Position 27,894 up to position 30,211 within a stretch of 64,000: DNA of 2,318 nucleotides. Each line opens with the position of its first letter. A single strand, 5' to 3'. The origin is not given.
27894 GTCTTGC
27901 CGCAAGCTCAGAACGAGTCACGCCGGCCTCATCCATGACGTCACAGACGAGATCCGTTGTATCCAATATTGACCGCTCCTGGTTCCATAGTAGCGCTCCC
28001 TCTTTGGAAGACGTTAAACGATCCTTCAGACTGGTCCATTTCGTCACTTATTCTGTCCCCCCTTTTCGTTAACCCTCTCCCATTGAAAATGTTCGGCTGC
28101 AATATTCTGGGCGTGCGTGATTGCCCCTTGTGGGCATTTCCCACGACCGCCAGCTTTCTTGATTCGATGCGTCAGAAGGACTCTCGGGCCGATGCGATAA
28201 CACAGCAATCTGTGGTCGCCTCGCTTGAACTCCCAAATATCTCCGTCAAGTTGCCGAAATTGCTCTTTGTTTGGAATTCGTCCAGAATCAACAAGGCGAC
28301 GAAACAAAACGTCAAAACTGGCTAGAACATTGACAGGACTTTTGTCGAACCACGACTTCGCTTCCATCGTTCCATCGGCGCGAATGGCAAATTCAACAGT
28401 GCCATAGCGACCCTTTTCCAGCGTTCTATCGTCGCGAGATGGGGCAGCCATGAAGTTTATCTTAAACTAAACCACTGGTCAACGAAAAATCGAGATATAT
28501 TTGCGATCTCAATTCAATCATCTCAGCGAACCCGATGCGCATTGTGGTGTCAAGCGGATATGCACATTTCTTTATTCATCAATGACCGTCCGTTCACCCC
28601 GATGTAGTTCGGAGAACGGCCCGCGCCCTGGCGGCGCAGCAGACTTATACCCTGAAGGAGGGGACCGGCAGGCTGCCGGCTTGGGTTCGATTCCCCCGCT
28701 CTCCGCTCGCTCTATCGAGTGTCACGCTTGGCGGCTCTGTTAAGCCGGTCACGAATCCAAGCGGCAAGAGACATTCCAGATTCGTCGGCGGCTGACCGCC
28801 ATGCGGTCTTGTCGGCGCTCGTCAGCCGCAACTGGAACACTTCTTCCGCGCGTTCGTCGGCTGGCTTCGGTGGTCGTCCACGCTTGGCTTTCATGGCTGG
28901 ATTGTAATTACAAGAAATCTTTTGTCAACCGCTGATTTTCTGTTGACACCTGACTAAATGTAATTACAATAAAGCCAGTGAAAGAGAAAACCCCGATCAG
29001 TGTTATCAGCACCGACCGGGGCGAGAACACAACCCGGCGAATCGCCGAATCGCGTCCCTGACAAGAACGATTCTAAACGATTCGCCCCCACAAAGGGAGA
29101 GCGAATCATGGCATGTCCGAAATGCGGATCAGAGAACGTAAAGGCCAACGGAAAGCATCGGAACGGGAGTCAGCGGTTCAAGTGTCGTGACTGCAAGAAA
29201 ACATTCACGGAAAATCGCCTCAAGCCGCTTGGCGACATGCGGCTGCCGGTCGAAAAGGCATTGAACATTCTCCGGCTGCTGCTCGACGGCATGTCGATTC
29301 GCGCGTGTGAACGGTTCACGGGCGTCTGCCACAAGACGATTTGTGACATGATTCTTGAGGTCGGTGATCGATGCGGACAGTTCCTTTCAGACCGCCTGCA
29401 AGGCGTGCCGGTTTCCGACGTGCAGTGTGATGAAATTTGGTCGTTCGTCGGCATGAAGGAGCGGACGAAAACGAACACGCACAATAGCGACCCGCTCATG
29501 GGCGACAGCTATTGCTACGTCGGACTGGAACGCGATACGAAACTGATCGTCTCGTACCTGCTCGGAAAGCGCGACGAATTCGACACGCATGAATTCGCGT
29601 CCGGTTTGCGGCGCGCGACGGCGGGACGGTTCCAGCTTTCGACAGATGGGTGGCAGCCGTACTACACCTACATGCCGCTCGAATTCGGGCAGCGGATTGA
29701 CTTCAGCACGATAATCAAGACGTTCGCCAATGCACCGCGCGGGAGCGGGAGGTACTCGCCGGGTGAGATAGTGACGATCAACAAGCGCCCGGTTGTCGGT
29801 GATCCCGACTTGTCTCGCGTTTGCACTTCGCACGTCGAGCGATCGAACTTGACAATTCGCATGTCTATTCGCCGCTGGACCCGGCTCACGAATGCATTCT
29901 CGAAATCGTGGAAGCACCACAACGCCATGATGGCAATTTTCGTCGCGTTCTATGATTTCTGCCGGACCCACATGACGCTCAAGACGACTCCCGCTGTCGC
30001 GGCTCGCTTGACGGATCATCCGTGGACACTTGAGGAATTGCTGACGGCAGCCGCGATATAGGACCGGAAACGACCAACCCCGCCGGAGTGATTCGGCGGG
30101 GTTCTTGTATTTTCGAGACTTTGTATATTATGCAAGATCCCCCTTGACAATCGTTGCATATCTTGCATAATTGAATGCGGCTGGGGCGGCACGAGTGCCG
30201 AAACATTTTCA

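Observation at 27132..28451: Tripartite toxin-antitoxin-chaperone (HigB / HigA / SecB-like) module carried as transposon cargo in a phage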

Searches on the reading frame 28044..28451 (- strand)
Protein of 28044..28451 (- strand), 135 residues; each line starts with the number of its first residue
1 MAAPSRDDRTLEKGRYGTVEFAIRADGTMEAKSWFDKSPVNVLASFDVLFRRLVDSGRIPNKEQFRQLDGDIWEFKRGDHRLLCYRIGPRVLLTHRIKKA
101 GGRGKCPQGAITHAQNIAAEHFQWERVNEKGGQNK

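Call 3: search_protein_families(library=pfam, proteins=[window:28044-28451:-], max_evalue=1)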
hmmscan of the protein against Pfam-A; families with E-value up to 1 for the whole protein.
window:28044-28451:- (135 aa): 1 family
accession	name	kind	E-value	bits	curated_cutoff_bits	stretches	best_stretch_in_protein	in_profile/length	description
PF05973.20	Gp49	-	0.00011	22.6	23.9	1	34-116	2-87/90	Phage derived protein Gp49-like (DUF891)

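Call 4: search_protein_families(library=ncbifam, proteins=[window:28044-28451:-], max_evalue=1)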
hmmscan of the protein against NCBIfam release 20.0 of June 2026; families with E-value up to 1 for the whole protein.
window:28044-28451:- (135 aa): 0 families

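Call 23: search_solved_structures(query=window:28044-28451:-, max_evalue=10, show_alignments=2)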
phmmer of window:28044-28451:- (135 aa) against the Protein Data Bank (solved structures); distinct sequences matched with E-value up to 10: 2.
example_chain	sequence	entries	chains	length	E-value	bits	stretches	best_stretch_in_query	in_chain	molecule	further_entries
3cqd_A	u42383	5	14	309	0.57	13.2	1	27-93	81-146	6-phosphofructokinase isozyme 2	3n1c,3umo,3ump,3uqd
3uqe_A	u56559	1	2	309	0.58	13.2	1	27-93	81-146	6-phosphofructokinase isozyme 2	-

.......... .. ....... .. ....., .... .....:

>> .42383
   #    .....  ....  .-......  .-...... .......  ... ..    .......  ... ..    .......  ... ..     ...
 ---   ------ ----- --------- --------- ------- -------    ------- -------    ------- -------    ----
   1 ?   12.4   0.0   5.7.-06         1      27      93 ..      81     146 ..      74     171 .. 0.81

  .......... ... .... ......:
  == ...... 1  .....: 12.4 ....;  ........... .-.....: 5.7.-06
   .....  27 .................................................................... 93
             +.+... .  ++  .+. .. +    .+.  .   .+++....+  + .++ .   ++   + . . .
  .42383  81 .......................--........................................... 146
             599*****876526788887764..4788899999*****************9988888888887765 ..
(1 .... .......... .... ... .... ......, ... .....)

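Call 32: search_protein_families(library=phrogs, proteins=[window:28044-28451:-], max_evalue=0.01)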
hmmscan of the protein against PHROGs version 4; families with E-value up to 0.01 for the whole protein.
window:28044-28451:- (135 aa): 0 families

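Call 43: find_homologous_proteins(query=window:28044-28451:-)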
Query window:28044-28451:- (135 aa): 6 proteins with E <= 0.001 among 11 candidates.
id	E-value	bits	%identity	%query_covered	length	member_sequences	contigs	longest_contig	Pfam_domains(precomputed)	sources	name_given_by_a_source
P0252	1.4e-87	308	100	100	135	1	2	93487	-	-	-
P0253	7.0e-40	154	69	79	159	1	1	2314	-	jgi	jgi:hypothetical protein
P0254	8.6e-40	154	56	93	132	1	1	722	PF05973.21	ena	-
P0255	2.2e-38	149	54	93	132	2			PF05973.21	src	-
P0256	1.5e-29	120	54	93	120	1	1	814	-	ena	-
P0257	1.8e-22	98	44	93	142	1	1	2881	PF05973.21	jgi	jgi:hypothetical protein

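Call 50: search_solved_structures(query=A2, max_evalue=10, show_alignments=3)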
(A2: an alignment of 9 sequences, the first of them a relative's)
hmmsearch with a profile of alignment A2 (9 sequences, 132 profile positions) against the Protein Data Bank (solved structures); distinct sequences matched with E-value up to 10: 4.
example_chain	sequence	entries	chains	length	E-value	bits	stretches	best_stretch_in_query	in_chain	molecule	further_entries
6af3_A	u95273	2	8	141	4.1e-07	33.3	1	10-117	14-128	HigB toxin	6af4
7nbu_Y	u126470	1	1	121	0.052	16.8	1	25-114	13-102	Probable endoribonuclease HigB1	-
7awk_A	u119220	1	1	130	0.063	16.5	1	25-114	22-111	Probable endoribonuclease HigB1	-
4rwr_A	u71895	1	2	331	0.54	13.5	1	29-78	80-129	Stage II sporulation protein D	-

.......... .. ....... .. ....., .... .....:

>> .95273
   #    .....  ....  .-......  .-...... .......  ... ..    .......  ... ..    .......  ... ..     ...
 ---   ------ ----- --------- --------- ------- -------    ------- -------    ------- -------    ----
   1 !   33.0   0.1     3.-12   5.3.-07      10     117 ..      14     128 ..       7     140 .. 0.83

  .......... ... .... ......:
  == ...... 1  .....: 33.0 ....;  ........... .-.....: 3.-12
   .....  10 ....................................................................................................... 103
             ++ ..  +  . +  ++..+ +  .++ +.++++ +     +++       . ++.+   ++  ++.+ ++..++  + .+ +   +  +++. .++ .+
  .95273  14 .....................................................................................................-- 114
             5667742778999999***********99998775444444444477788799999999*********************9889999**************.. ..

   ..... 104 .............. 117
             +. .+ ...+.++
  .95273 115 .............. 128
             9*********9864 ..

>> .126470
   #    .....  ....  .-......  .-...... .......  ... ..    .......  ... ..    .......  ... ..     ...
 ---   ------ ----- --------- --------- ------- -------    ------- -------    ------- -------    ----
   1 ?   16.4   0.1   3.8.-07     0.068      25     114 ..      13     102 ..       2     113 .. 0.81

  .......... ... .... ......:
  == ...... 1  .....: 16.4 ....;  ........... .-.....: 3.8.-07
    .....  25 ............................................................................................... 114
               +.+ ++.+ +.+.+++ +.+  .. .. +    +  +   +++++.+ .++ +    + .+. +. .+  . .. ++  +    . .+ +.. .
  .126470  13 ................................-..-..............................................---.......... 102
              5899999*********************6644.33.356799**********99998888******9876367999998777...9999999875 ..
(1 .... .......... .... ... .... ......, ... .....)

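Call 51: search_protein_families(library=pfam, alignment_id=A2, max_evalue=0.1)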
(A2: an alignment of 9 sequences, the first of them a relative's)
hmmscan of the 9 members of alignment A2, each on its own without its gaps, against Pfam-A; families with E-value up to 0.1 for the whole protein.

A. member 1, P0252 (135 aa): 1 family
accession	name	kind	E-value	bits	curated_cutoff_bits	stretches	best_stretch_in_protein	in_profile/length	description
PF05973.20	Gp49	-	0.00011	22.6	23.9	1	34-116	2-87/90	Phage derived protein Gp49-like (DUF891)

B. families by the number of members that match (of 9 scanned): 2 families
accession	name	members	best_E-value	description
PF05973.20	Gp49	7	2.2e-13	Phage derived protein Gp49-like (DUF891)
PF13497.11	DUF4121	1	0.095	Domain of unknown function (DUF4121)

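Call 59: search_protein_families(library=padloc, proteins=[window:28044-28451:-], max_evalue=0.01)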
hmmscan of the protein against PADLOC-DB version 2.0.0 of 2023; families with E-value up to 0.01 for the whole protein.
window:28044-28451:- (135 aa): 0 families

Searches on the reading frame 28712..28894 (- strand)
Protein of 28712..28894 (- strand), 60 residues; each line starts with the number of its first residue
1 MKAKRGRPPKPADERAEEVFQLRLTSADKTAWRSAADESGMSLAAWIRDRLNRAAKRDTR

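Call 3: search_protein_families(library=pfam, proteins=[window:28712-28894:-], max_evalue=1)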
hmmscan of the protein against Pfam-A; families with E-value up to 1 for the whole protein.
window:28712-28894:- (60 aa): 5 families
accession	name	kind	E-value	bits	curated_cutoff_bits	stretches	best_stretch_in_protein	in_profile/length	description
PF21983.2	NikA-like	-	0.00016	22.2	27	1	16-50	3-37/72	Mobilization protein NikA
PF19807.5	DUF6290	-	0.019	15.6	27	1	21-50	5-34/72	Family of unknown function (DUF6290)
PF19514.5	MobC_2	-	0.13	12.4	27.5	1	3-50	9-55/140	MobC-like protein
PF14586.11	MHC_I_2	-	0.16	12.2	27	1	27-49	124-146/174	Class I Histocompatibility antigen, NKG2D ligand, domains 1 and 2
PF05534.18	HicB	-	0.24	11.8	21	1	13-51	13-51/51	HicB family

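Call 4: search_protein_families(library=ncbifam, proteins=[window:28712-28894:-], max_evalue=1)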
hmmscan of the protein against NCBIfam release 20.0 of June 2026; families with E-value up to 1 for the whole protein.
window:28712-28894:- (60 aa): 3 families
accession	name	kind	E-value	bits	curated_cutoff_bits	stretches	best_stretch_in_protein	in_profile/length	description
NF038070.1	LmbU_fam_TF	subfamily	0.00031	20.8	125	1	10-54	127-171/171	LmbU family transcriptional regulator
NF041264.1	MobA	equivalog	0.01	16.3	80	1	15-49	2-36/91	plasmid mobilization protein MobA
NF046040.1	RelB_antitoxin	equivalog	0.02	15.2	50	1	21-50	2-31/69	type II toxin-antitoxin system RelB family antitoxin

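Call 32: search_protein_families(library=phrogs, proteins=[window:28712-28894:-], max_evalue=0.01)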
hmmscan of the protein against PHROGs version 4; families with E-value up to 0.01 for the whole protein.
window:28712-28894:- (60 aa): 1 family
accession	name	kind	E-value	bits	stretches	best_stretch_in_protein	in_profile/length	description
phrog_228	-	transcription regulation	0.0024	18.6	1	14-58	7-51/251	Arc-like repressor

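Call 59: search_protein_families(library=padloc, proteins=[window:28712-28894:-], max_evalue=0.01)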
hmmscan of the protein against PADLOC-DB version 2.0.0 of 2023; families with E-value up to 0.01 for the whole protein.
window:28712-28894:- (60 aa): 0 families

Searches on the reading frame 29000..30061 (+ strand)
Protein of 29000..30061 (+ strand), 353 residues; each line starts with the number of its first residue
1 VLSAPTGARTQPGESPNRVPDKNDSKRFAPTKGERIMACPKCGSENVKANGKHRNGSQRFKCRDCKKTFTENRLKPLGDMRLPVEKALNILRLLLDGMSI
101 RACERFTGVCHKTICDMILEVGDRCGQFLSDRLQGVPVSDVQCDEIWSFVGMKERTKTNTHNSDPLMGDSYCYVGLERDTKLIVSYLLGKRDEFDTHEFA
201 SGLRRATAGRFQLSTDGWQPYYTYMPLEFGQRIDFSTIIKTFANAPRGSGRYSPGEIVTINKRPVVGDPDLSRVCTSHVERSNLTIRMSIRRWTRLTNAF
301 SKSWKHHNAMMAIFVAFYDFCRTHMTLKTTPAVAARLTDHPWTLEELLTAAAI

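Call 3: search_protein_families(library=pfam, proteins=[window:29000-30061:+], max_evalue=1)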
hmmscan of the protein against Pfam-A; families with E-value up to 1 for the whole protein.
window:29000-30061:+ (353 aa): 19 families
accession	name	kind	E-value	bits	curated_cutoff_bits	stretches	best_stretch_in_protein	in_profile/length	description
PF03400.19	DDE_Tnp_IS1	-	2.4e-08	34.8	24.1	1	272-316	82-126/131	IS1 transposase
PF03811.18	Zn_ribbon_InsA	-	1.8e-07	31.2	26.1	1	38-66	7-35/35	InsA N-terminal domain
PF09723.15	Zn_ribbon_8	-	0.00076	19.9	34.4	0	36-48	26-38/41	Zinc ribbon domain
PF23451.1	Zn_ribbon_PaaD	-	0.00084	19.4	27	1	29-69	7-49/53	PaaD zinc beta ribbon domain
PF02701.20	Zn_ribbon_Dof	-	0.001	19.6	26.6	1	36-71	3-40/59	Dof domain, zinc finger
PF05129.18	Zn_ribbon_Elf1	-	0.0045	17.5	29.8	1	28-70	14-57/79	Transcription elongation factor Elf1 like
PF12760.12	Zn_ribbon_IS1595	-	0.0048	17.3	25.4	1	37-68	19-46/46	Transposase zinc-ribbon domain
PF14354.12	Lar_restr_allev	-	0.022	15.4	28.6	1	36-67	3-33/58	Restriction alleviation protein Lar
PF07754.17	HVO_2753_ZBP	-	0.025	14.8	33.2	1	29-65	9-45/46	Small zinc finger protein HVO_2753-like, Zn-binding pocket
PF22191.2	IBR_1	-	0.048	14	27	1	35-69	2-31/47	IBR domain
PF18551.6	TackOD1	-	0.055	13.5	32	1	36-74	124-162/188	Thaumarchaeal output domain 1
PF25206.1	DUF7836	-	0.097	13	26.7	1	37-68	8-39/59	Domain of unknown function (DUF7836)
PF24042.1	DUF7351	-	0.14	12.4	31.2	1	38-89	3-51/177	Domain of unknown function (DUF7351)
PF14951.11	DUF4503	-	0.17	10.8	27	1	38-74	282-315/392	Domain of unknown function (DUF4503)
PF08271.17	Zn_Ribbon_TF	-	0.22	11.5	29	0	37-47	1-11/43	TFIIB zinc-binding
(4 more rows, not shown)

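Call 4: search_protein_families(library=ncbifam, proteins=[window:29000-30061:+], max_evalue=1)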
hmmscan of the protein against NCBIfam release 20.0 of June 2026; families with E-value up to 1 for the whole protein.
window:29000-30061:+ (353 aa): 16 families
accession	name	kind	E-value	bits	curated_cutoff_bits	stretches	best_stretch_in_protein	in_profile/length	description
NF033558.1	transpos_IS1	equivalog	1.8e-30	106.4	100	2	39-226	1-168/199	IS1 family transposase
NF050000.1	IS1_IS1595_Zn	domain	1.8e-13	50.8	28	1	39-71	1-33/34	IS1/IS1595 family N-terminal zinc-binding domain-containing protein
NF048018.1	IS256_N_4Cys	domain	3.4e-12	46.8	27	1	38-69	1-31/31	transposase-like zinc-binding domain-containing protein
NF033544.1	transpos_IS1249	exception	1.3e-05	24.6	300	1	38-73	3-38/382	IS1249 family transposase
NF047912.1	ECs_2282_CxxC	subfamily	6.8e-05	22.7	37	1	37-74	3-42/60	ECs_2282 family putative zinc-binding protein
NF033550.5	transpos_ISL3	equivalog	0.0018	17.5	180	1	58-128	48-118/370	ISL3 family transposase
NF048019.1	IS256_Zn_var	equivalog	0.0022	17.3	150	1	41-72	2-32/304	IS256 family transposase, variant Zn-binding type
NF011481.0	PRK14890.1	equivalog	0.0058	16.6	61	1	30-65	21-56/61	putative Zn-ribbon RNA-binding protein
TIGR00280.1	eL43_euk_arch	equivalog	0.02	15.2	95.8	1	37-89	37-84/92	50S ribosomal protein L37Ae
NF003058.0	PRK03976.1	equivalog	0.031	14.2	87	1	37-80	37-75/91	50S ribosomal protein L37ae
NF001604.0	PRK00398.1-1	equivalog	0.041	13.5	103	1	59-83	3-27/48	DNA-directed RNA polymerase subunit P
TIGR02605.1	CxxC_CxxC_SSSS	subfamily_domain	0.044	13.9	31.3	0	34-48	24-38/52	FmdB family zinc ribbon protein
NF047723.1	TransFacS4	equivalog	0.077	13.5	120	1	36-69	60-90/90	transcription factor S4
TIGR02159.1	PA_CoA_Oxy4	equivalog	0.11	12.8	108.15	1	32-70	101-141/146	1,2-phenylacetyl-CoA epoxidase subunit PaaD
TIGR03655.1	anti_R_Lar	subfamily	0.14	12.5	39.6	1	38-69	3-38/55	Lar family restriction alleviation protein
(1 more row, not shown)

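Call 56: find_related_loci(query=window:29108-30061:+, collection=viral_contigs, flank=6000)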
Query window:29108-30061:+ (317 aa) in viral_contigs; peptide patterns used: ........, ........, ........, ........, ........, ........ (x = any residue, [..] = any of these).
116 stretches matched a pattern; 77 encode a relative of the query (tblastn E <= 1e-3); 77 distinct loci.
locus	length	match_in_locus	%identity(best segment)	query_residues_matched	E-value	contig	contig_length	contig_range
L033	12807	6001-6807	39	45-313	3e-67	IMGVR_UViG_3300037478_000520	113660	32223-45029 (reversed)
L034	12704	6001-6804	39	45-312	3e-65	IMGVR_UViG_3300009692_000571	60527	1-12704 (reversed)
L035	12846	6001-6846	40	33-313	5e-65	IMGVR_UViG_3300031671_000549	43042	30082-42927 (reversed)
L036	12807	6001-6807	40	45-313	4e-64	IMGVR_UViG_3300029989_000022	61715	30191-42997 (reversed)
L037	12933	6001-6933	39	12-312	4e-64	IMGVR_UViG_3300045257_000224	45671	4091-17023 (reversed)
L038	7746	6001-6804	40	45-312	3e-64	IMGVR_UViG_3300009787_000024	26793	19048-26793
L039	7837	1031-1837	38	45-312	3e-63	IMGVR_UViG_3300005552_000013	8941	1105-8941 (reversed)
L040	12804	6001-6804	40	45-312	5e-63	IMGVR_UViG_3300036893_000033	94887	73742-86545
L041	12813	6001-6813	39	45-311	3e-62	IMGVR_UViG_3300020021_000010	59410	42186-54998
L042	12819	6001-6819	38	41-313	3e-62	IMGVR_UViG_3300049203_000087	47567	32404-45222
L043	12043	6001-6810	36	45-312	1e-61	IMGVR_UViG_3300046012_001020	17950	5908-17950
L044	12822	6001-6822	39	42-313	2e-61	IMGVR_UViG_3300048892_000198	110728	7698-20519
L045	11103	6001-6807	39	45-311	5e-61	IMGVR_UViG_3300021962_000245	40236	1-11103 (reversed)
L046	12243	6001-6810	40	45-312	5e-61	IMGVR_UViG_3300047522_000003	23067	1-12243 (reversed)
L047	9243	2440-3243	37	45-313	6e-61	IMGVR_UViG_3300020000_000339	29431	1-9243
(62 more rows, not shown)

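Call 59: search_protein_families(library=padloc, proteins=[window:29108-30061:+], max_evalue=0.01)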
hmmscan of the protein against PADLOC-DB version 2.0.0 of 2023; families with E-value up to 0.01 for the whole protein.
window:29108-30061:+ (317 aa): 0 families

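Call 62: find_related_loci(query=window:29108-30061:+, collection=genome_contigs, flank=6000)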
Query window:29108-30061:+ (317 aa) in genome_contigs; peptide patterns used: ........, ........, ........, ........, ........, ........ (x = any residue, [..] = any of these).
600 stretches matched a pattern (row limit reached: there are more); 581 encode a relative of the query (tblastn E <= 1e-3); the best 80 are kept; 80 distinct loci.
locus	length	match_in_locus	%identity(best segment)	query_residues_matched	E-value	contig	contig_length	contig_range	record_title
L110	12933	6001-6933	48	1-315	1e-97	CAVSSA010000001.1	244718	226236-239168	MAG: uncultured Acidobacteriota bacterium isolate MFD05580.bin.1.50 genome assembly, contig: contig_115, whole genome sh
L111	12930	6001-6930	47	1-312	4e-92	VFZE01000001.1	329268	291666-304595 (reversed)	MAG: Acidimicrobiia bacterium isolate K_DeepCast_65m_m1_022 K_DeepCast_65m_m1_022_Ga0194128_10000008, whole genome shotg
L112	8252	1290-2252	43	1-315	9e-84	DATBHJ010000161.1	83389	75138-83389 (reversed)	MAG TPA_asm: Gemmataceae bacterium isolate SMAG_U3862 k141_2523462, whole genome shotgun sequence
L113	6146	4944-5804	40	10-313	1e-72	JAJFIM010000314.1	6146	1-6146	MAG: Alphaproteobacteria bacterium isolate OFTM124 OFTM124_313, whole genome shotgun sequence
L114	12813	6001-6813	43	45-316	2e-71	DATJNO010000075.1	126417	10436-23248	MAG TPA_asm: Bryobacteraceae bacterium isolate SMAG_U14863 k141_1782797, whole genome shotgun sequence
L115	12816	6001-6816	41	34-313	2e-70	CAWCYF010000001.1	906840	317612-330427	MAG: uncultured Acidobacteriota bacterium isolate MFD09603.bin.2.26 genome assembly, contig: contig_11205, whole genome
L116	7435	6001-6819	41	41-308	5e-70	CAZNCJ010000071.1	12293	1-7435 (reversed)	MAG TPA_asm: uncultured Caulobacterales bacterium isolate binchicken_co385_25 genome assembly, contig: NODE_4196_length_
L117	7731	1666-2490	41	41-314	3e-69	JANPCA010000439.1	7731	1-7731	MAG: Hyphomicrobiales bacterium isolate VAR_78_metabat_59 VAR_78_k141_1603203, whole genome shotgun sequence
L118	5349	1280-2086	41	45-312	6e-69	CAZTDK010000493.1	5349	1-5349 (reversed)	MAG TPA_asm: uncultured Candidatus Binatia bacterium isolate binchicken_co54_374 genome assembly, contig: NODE_29092_len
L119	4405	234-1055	42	45-316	2e-68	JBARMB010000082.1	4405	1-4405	MAG: Burkholderiales bacterium isolate MFD06446_ilm_asm_bin12 k127_20704, whole genome shotgun sequence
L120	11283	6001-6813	42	42-312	1e-68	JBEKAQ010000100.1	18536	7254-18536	MAG: Bryobacteraceae bacterium isolate SPRUCE 116 SPRUCE_116_100, whole genome shotgun sequence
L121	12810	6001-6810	40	45-313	4e-68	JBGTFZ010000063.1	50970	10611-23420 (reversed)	MAG: Bryobacteraceae bacterium isolate JTS-RE203 k141_9513098, whole genome shotgun sequence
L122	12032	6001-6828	43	42-315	5e-67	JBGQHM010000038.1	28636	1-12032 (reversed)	MAG: Candidatus Binatia bacterium isolate OBJ2_061818_070_72 k141_895478_length_28636_cov_14.1527, whole genome shotgun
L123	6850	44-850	40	45-312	4e-67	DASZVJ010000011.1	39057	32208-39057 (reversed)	MAG TPA_asm: Vicinamibacterales bacterium isolate SMAG_U6128 k141_356194, whole genome shotgun sequence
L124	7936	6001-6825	41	45-316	5e-67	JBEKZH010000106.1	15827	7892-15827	MAG: Bryobacteraceae bacterium isolate SPRUCE 694 SPRUCE_694_106, whole genome shotgun sequence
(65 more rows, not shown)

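Call 97: search_protein_families(library=pfam, proteins=[L111:6846-8696:+, L111:4835-5134:+, L111:5181-5582:+, L111:5971-6936:+], max_evalue=0.001)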
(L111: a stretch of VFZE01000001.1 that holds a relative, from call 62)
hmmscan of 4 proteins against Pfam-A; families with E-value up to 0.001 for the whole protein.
L111:6846-8696:+ (616 aa): 3 families
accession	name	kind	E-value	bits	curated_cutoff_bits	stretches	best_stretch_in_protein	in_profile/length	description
PF01555.25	N6_N4_Mtase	-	5.5e-36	125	26.7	1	57-424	1-213/221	DNA methylase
PF04471.18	Mrr_cat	-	1.1e-08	35.6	21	1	465-556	7-101/115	Restriction endonuclease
PF22722.2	NA-iREase1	-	3e-08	34.1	27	1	466-556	4-91/106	NACHT-associated inactive Restriction Endonuclease 1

L111:4835-5134:+ (99 aa): 0 families

L111:5181-5582:+ (133 aa): 2 families
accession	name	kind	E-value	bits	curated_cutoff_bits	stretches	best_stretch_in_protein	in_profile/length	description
PF13338.12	AbiEi_4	-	1e-06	29.2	25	1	99-120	26-47/49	Transcriptional regulator, AbiEi antitoxin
PF25014.1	NET2A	-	0.00064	20.1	33.1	1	12-75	151-213/235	NET2A-like domain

L111:5971-6936:+ (321 aa): 2 families
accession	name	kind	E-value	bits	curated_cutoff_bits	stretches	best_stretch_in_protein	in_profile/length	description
PF03400.19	DDE_Tnp_IS1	-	4.2e-07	30.8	24.1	1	245-286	83-124/131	IS1 transposase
PF13610.12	DDE_Tnp_IS240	-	6.3e-06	26.8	27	1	141-208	18-85/139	DDE domain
